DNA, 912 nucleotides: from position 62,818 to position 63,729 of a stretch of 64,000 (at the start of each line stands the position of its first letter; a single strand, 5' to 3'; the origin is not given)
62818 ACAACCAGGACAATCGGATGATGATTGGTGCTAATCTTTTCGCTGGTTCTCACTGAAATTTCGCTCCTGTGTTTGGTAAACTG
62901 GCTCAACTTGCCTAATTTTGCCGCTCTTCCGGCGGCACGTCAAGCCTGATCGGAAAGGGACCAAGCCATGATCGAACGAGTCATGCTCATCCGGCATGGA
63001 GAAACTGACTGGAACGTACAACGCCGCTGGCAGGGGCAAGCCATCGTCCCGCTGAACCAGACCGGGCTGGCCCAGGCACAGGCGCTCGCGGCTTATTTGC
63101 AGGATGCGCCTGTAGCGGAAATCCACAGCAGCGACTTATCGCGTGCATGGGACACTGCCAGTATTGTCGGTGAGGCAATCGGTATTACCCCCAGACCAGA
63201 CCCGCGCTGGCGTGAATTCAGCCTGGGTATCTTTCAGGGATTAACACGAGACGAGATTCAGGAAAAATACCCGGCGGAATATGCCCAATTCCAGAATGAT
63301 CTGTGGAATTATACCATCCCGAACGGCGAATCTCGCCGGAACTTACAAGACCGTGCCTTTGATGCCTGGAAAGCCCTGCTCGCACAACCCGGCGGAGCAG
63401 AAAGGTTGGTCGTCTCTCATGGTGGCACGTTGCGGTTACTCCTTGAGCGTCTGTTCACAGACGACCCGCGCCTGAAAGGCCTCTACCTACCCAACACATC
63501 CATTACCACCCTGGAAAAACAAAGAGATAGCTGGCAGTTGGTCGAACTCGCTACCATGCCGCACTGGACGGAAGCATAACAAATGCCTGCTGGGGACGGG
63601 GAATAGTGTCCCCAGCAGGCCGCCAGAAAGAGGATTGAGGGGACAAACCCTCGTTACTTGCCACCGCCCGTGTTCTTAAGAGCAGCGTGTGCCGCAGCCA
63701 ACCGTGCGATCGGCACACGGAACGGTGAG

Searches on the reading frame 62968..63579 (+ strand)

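Call 94: search_protein_families(library=pfam, proteins=[window:62968-63579:+], max_evalue=0.00001)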
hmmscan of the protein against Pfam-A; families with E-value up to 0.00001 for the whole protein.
window:62968-63579:+ (203 aa): 1 family
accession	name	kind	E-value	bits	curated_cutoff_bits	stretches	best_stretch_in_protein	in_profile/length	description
PF00300.27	His_Phos_1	-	2.4e-57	194.2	21.7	1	5-194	1-191/194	Histidine phosphatase superfamily (branch 1)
